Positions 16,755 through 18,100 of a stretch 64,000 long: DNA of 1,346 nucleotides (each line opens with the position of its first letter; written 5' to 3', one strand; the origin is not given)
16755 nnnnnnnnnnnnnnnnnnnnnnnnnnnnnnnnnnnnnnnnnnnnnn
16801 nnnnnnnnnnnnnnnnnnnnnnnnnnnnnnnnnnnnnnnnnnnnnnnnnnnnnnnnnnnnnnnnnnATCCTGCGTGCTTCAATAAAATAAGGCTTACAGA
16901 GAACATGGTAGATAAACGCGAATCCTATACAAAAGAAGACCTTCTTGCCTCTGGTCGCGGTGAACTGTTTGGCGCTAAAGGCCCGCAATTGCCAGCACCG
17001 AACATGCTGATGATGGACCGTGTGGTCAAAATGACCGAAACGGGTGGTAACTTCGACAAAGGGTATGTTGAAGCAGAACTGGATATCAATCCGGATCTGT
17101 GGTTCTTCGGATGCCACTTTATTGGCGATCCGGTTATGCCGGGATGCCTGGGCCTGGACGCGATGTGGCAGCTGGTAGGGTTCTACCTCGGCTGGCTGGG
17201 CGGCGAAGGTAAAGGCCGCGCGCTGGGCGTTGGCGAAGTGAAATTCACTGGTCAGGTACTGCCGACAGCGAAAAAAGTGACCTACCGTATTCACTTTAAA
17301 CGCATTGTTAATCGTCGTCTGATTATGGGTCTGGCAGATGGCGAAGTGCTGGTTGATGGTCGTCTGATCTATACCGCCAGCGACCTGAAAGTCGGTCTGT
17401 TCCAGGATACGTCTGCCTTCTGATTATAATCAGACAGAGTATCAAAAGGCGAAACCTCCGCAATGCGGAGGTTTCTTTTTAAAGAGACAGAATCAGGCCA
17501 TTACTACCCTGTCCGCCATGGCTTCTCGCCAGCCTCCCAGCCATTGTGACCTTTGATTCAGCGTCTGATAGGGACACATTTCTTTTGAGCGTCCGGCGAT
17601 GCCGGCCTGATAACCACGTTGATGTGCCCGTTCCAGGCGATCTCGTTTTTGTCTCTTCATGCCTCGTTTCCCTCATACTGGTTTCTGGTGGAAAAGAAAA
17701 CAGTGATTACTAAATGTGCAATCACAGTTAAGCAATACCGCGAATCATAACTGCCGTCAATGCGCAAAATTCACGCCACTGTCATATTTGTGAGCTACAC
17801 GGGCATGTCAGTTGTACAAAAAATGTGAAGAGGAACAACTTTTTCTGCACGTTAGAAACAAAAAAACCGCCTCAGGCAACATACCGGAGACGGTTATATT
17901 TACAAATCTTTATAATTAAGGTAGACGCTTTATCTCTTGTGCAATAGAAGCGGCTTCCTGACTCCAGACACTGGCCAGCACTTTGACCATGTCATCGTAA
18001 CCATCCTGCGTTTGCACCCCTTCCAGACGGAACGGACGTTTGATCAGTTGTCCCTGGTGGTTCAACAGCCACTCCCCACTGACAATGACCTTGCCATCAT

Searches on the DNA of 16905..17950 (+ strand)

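Call 4: search_dna_similar(query=window:17300-17560:+, collection=ecoli_genomes, mode=near, rows=spread, max_rows=30)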
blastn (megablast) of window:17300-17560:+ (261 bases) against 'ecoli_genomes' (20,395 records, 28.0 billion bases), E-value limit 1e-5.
Records with a match: 5425; places in all: 5428; records where one place covers at least 80% of the query: 5424.
Genomes with a match: 5425 of 5426; with a place that covers at least 80% of the query: 5424. Places per genome that has any: lowest 1, median 1, highest 2. On chromosomes: 5424 places; on plasmids: 4.
Best place of each record, by identity: >=99% 489; 95-99% 4936.
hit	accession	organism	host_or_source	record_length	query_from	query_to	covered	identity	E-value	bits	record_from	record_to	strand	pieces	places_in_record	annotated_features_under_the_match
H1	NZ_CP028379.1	Escherichia coli O145 str. RM9872 strain RM9872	Bos taurus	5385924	1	261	100%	100.0%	2e-133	483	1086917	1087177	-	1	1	fabA: bifunctional 3-hydroxydecanoyl-ACP dehydratase/trans-2-decenoyl-ACP ... | rmf: ribosome modulation factor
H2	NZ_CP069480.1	Escherichia coli strain FDAARGOS_1257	Homo sapiens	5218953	1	261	100%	99.6%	1e-131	477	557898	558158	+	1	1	fabA: bifunctional 3-hydroxydecanoyl-ACP dehydratase/trans-2-decenoyl-ACP ... | rmf: ribosome modulation factor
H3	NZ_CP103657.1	Escherichia coli strain 3150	Homo sapiens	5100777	1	261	100%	99.2%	5e-130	472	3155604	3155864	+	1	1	fabA: bifunctional 3-hydroxydecanoyl-ACP dehydratase/trans-2-decenoyl-ACP ... | rmf: ribosome modulation factor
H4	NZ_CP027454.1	Escherichia coli strain 2014C-4423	Homo sapiens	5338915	1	261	100%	98.9%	2e-128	466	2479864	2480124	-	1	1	fabA: bifunctional 3-hydroxydecanoyl-ACP dehydratase/trans-2-decenoyl-ACP ... | rmf: ribosome modulation factor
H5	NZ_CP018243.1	Escherichia coli strain 350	missing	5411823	1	261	100%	98.9%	2e-128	466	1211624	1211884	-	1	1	fabA: bifunctional 3-hydroxydecanoyl-ACP dehydratase/trans-2-decenoyl-ACP ... | rmf: ribosome modulation factor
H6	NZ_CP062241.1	Escherichia coli strain AML001_ev01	not applicable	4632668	1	261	100%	98.9%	2e-128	466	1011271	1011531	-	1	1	fabA: bifunctional 3-hydroxydecanoyl-ACP dehydratase/trans-2-decenoyl-ACP ... | rmf: ribosome modulation factor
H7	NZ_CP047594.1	Escherichia coli strain LD27-1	feces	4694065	1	261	100%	98.9%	2e-128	466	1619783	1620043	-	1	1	fabA: bifunctional 3-hydroxydecanoyl-ACP dehydratase/trans-2-decenoyl-ACP ... | rmf: ribosome modulation factor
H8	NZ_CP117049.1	Escherichia coli strain MLI106K2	Homo sapiens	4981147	1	261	100%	98.9%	2e-128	466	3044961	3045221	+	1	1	fabA: bifunctional 3-hydroxydecanoyl-ACP dehydratase/trans-2-decenoyl-ACP ... | rmf: ribosome modulation factor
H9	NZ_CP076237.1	Escherichia coli O157:H7 strain 146N4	Rectal swab of cattle in slaughterhouse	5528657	1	261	100%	98.9%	2e-128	466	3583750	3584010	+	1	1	fabA: bifunctional 3-hydroxydecanoyl-ACP dehydratase/trans-2-decenoyl-ACP ... | rmf: ribosome modulation factor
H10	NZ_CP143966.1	Escherichia coli strain PNUSAE147324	missing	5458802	1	261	100%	98.9%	2e-128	466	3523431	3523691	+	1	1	fabA: bifunctional 3-hydroxydecanoyl-ACP dehydratase/trans-2-decenoyl-ACP ... | rmf: ribosome modulation factor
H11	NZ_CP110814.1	Escherichia coli strain THB42-F4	dog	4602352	1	261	100%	98.9%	2e-128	466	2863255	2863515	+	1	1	fabA: bifunctional 3-hydroxydecanoyl-ACP dehydratase/trans-2-decenoyl-ACP ... | rmf: ribosome modulation factor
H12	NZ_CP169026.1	Escherichia coli strain UTME-2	beef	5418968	1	261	100%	98.9%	2e-128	466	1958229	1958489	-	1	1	fabA: bifunctional 3-hydroxydecanoyl-ACP dehydratase/trans-2-decenoyl-ACP ... | rmf: ribosome modulation factor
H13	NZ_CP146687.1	Escherichia coli strain MS 198-1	Homo sapiens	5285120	1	261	100%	98.9%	2e-128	466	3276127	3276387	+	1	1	fabA: bifunctional 3-hydroxydecanoyl-ACP dehydratase/trans-2-decenoyl-ACP ... | rmf: ribosome modulation factor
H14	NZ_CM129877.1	Escherichia coli strain PCP06021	seawater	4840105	1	261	100%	98.9%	2e-128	466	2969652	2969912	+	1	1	fabA: bifunctional 3-hydroxydecanoyl-ACP dehydratase/trans-2-decenoyl-ACP ... | rmf: ribosome modulation factor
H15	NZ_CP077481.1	Escherichia coli O111:H8 strain 99.1145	bovine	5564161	1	261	100%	98.9%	2e-128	466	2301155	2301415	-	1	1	fabA: bifunctional 3-hydroxydecanoyl-ACP dehydratase/trans-2-decenoyl-ACP ... | rmf: ribosome modulation factor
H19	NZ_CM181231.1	Escherichia coli strain C600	Homo sapiens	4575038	1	261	100%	98.9%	2e-128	466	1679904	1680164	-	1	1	fabA: bifunctional 3-hydroxydecanoyl-ACP dehydratase/trans-2-decenoyl-ACP ... | rmf: ribosome modulation factor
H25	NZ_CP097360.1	Escherichia coli strain AGR4587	water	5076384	1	261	100%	96.9%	5e-120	438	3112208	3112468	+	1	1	fabA: bifunctional 3-hydroxydecanoyl-ACP dehydratase/trans-2-decenoyl-ACP ... | rmf: ribosome modulation factor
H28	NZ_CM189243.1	Escherichia coli Nissle 1917 strain Nissle 1917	-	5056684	1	261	100%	96.2%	1e-116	427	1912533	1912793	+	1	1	fabA: bifunctional 3-hydroxydecanoyl-ACP dehydratase/trans-2-decenoyl-ACP ... | rmf: ribosome modulation factor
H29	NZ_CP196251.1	Escherichia coli strain AH21I008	Homo sapiens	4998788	1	261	100%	95.8%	5e-115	422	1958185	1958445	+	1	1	fabA: bifunctional 3-hydroxydecanoyl-ACP dehydratase/trans-2-decenoyl-ACP ... | rmf: ribosome modulation factor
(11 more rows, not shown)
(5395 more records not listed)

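Call 5: get_annotated_region(hit=H19, flank=600)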
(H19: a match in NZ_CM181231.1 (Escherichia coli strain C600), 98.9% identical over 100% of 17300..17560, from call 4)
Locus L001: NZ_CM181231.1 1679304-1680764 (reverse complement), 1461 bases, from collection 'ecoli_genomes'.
description: Escherichia coli strain C600 chromosome, whole genome shotgun sequence
organism: Escherichia coli strain C600 (NCBI taxid 562)
replicon: chromosome; assembly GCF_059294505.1
host: Homo sapiens; source: blood; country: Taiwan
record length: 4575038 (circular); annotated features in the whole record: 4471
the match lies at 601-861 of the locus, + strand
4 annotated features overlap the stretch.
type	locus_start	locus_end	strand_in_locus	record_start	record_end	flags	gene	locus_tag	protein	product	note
CDS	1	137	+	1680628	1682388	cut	ycbZ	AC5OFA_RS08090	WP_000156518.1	AAA family ATPase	-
CDS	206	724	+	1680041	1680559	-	fabA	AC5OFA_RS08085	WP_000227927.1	bifunctional 3-hydroxydecanoyl-ACP dehydratase/trans-2-decenoyl-ACP isomerase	-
CDS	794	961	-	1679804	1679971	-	rmf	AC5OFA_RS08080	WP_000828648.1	ribosome modulation factor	-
CDS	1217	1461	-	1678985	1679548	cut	pqiC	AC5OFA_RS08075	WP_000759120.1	membrane integrity-associated transporter subunit PqiC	-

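Call 6: get_annotated_region(hit=H28, flank=600)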
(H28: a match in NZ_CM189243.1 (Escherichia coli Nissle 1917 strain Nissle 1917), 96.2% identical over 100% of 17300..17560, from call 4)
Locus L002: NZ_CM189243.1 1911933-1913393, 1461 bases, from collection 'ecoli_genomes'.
description: Escherichia coli Nissle 1917 chromosome, whole genome shotgun sequence
organism: Escherichia coli Nissle 1917 strain Nissle 1917 (NCBI taxid 316435)
replicon: chromosome; assembly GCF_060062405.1
host: -; source: -; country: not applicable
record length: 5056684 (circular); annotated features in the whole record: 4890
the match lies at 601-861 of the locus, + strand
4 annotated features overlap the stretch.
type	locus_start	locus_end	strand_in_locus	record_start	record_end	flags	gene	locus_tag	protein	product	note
CDS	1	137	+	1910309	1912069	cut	ycbZ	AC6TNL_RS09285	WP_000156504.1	AAA family ATPase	-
CDS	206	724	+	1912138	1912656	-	fabA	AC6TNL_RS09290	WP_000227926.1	bifunctional 3-hydroxydecanoyl-ACP dehydratase/trans-2-decenoyl-ACP isomerase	-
CDS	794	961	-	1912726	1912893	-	rmf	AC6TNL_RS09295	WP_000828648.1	ribosome modulation factor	-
CDS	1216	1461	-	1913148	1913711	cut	pqiC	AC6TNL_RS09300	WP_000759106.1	membrane integrity-associated transporter subunit PqiC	-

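Call 7: get_annotated_region(hit=H29, flank=600)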
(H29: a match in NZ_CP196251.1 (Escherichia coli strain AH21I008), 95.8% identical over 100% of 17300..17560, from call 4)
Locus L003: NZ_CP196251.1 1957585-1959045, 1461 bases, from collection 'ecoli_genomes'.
description: Escherichia coli strain AH21I008 chromosome, complete genome
organism: Escherichia coli strain AH21I008 (NCBI taxid 562)
replicon: chromosome; assembly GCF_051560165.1
host: Homo sapiens; source: blood; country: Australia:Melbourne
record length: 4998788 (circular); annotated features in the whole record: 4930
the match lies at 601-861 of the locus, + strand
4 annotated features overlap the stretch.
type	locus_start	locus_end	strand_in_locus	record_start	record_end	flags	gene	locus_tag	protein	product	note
CDS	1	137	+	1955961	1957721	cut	ycbZ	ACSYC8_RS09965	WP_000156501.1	AAA family ATPase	-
CDS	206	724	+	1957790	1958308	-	fabA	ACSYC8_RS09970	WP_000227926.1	bifunctional 3-hydroxydecanoyl-ACP dehydratase/trans-2-decenoyl-ACP isomerase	-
CDS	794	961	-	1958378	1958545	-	rmf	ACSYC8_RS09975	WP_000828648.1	ribosome modulation factor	-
CDS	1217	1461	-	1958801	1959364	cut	pqiC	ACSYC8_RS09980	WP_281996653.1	membrane integrity-associated transporter subunit PqiC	-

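Call 8: get_annotated_region(hit=H25, flank=600)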
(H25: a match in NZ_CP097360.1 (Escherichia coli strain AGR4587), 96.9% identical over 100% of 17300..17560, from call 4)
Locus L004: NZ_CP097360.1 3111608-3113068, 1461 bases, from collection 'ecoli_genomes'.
description: Escherichia coli strain AGR4587 chromosome, complete genome
organism: Escherichia coli strain AGR4587 (NCBI taxid 562)
replicon: chromosome; assembly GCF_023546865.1
host: -; source: water; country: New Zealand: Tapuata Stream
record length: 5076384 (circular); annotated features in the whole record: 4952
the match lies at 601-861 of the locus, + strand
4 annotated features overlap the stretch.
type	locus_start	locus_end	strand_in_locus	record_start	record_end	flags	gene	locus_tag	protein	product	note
CDS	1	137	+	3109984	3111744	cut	ycbZ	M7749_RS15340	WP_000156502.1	AAA family ATPase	-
CDS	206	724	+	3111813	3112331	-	fabA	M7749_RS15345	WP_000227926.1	bifunctional 3-hydroxydecanoyl-ACP dehydratase/trans-2-decenoyl-ACP isomerase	-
CDS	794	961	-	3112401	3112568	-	rmf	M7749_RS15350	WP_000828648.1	ribosome modulation factor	-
CDS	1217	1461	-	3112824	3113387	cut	pqiC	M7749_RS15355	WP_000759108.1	membrane integrity-associated transporter subunit PqiC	-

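Call 16: search_rna_families(source=window, start=17200, end=17950, threshold=evalue, max_evalue=1)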
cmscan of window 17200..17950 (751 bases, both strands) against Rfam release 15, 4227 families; matches with E-value up to 1: 5.
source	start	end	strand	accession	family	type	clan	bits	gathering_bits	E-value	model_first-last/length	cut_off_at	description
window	17403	17481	+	RF01859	Phe_leader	Cis-reg; leader;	-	24.6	55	0.11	1-125/125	no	Phenylalanine leader peptide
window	17443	17515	-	RF01772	rnk_pseudo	Cis-reg; leader;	-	23.6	55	0.14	1-108/108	no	Pseudomonas rnk leader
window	17448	17516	-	RF00512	Leu_leader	Cis-reg; leader;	-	21.5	50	0.066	1-148/148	no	Leucine operon leader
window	17433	17479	+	RF00079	OmrA-B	Gene; sRNA;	-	18.4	40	0.88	1-87/87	no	OmrA-B family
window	17861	17950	-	RF00083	GlmZ_SraJ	Gene; sRNA;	CL00011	15.1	60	0.33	79-214/214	5'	GlmZ RNA activator of glmS mRNA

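Call 42: search_dna_similar(query=window:17404-17447:+, collection=ecoli_genomes, mode=near, max_rows=3, max_evalue=10)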
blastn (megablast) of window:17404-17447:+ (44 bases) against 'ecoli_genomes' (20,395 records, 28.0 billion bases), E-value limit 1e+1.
Records with a match: 4124; places in all: 4126; records where one place covers at least 80% of the query: 4124.
Genomes with a match: 4124 of 5426; with a place that covers at least 80% of the query: 4124. Places per genome that has any: lowest 1, median 1, highest 2. On chromosomes: 4122 places; on plasmids: 4.
Best place of each record, by identity: >=99% 4099; 95-99% 25.
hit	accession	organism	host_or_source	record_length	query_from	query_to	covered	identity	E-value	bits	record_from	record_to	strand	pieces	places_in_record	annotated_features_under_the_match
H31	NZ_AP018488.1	Escherichia coli O157:H7 strain PV15-279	Homo sapiens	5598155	1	44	100%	100.0%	7e-14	82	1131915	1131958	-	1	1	fabA: bifunctional 3-hydroxydecanoyl-ACP dehydratase/trans-2-decenoyl-ACP ...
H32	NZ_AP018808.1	Escherichia coli strain E2865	Bos taurus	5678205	1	44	100%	100.0%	7e-14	82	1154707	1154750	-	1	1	fabA: bifunctional 3-hydroxydecanoyl-ACP dehydratase/trans-2-decenoyl-ACP ...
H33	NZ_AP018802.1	Escherichia coli strain E2863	Bos taurus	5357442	1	44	100%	100.0%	7e-14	82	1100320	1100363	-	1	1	fabA: bifunctional 3-hydroxydecanoyl-ACP dehydratase/trans-2-decenoyl-ACP ...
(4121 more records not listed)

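Call 43: search_dna_similar(query=L002:705-748:+, collection=ecoli_genomes, mode=near, max_rows=3, max_evalue=10)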
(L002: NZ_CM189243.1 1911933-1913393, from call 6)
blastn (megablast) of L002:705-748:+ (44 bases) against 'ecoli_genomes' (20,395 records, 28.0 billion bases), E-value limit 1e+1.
Records with a match: 459; places in all: 459; records where one place covers at least 80% of the query: 459.
Genomes with a match: 459 of 5426; with a place that covers at least 80% of the query: 459. Places per genome that has any: lowest 1, median 1, highest 1. On chromosomes: 459 places; on plasmids: 0.
Best place of each record, by identity: >=99% 459.
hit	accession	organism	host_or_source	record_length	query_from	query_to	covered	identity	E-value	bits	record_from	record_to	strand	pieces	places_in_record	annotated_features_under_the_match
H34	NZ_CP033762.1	Escherichia coli strain FDAARGOS_536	Homo sapiens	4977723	1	44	100%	100.0%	7e-14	82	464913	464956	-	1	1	fabA: bifunctional 3-hydroxydecanoyl-ACP dehydratase/trans-2-decenoyl-ACP ...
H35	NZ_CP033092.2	Escherichia coli DSM 30083 = JCM 1649 = ATCC 11775 strain ...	-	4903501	1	44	100%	100.0%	7e-14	82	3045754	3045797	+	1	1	fabA: bifunctional 3-hydroxydecanoyl-ACP dehydratase/trans-2-decenoyl-ACP ...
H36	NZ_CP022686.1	Escherichia coli Nissle 1917 strain Nissle 1917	Homo sapiens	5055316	1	44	100%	100.0%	7e-14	82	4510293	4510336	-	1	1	fabA: bifunctional 3-hydroxydecanoyl-ACP dehydratase/trans-2-decenoyl-ACP ...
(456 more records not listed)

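Call 44: search_dna_similar(query=L004:705-748:+, collection=ecoli_genomes, mode=near, max_rows=3, max_evalue=10)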
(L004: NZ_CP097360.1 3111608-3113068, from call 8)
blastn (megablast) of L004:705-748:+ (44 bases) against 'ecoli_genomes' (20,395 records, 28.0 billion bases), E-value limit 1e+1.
Records with a match: 731; places in all: 731; records where one place covers at least 80% of the query: 731.
Genomes with a match: 731 of 5426; with a place that covers at least 80% of the query: 731. Places per genome that has any: lowest 1, median 1, highest 1. On chromosomes: 731 places; on plasmids: 0.
Best place of each record, by identity: >=99% 720; 95-99% 11.
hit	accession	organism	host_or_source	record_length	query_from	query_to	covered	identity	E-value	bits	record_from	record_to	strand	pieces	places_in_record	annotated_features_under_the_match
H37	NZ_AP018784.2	Escherichia coli strain SK1144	-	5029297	1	44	100%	100.0%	7e-14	82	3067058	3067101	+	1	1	fabA: bifunctional 3-hydroxydecanoyl-ACP dehydratase/trans-2-decenoyl-ACP ...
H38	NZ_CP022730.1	Escherichia coli strain SA186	Homo sapiens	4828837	1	44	100%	100.0%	7e-14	82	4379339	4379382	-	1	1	fabA: bifunctional 3-hydroxydecanoyl-ACP dehydratase/trans-2-decenoyl-ACP ...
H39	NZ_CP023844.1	Escherichia coli strain 4/1-1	Homo sapiens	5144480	1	44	100%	100.0%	7e-14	82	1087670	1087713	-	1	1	fabA: bifunctional 3-hydroxydecanoyl-ACP dehydratase/trans-2-decenoyl-ACP ...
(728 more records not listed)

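Call 45: search_dna_similar(query=L098:900-943:+, collection=ecoli_genomes, mode=near, max_rows=3, max_evalue=10)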
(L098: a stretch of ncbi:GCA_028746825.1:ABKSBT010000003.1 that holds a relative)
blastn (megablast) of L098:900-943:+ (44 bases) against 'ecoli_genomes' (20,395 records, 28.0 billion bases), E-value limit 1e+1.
Records with a match: 18; places in all: 18; records where one place covers at least 80% of the query: 18.
Genomes with a match: 18 of 5426; with a place that covers at least 80% of the query: 18. Places per genome that has any: lowest 1, median 1, highest 1. On chromosomes: 18 places; on plasmids: 0.
Best place of each record, by identity: >=99% 17; 95-99% 1.
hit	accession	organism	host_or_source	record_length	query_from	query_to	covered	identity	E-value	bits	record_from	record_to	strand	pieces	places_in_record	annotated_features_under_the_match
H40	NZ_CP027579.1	Escherichia coli strain 2013C-4282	Homo sapiens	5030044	1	44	100%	100.0%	7e-14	82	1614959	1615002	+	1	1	fabA: bifunctional 3-hydroxydecanoyl-ACP dehydratase/trans-2-decenoyl-ACP ...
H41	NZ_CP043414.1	Escherichia coli strain EC42405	bovine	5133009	1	44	100%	100.0%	7e-14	82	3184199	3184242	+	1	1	fabA: bifunctional 3-hydroxydecanoyl-ACP dehydratase/trans-2-decenoyl-ACP ...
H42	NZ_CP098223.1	Escherichia coli strain Z0117EC0005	Canis lupus familiaris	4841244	1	44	100%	100.0%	7e-14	82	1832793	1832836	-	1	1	fabA: bifunctional 3-hydroxydecanoyl-ACP dehydratase/trans-2-decenoyl-ACP ...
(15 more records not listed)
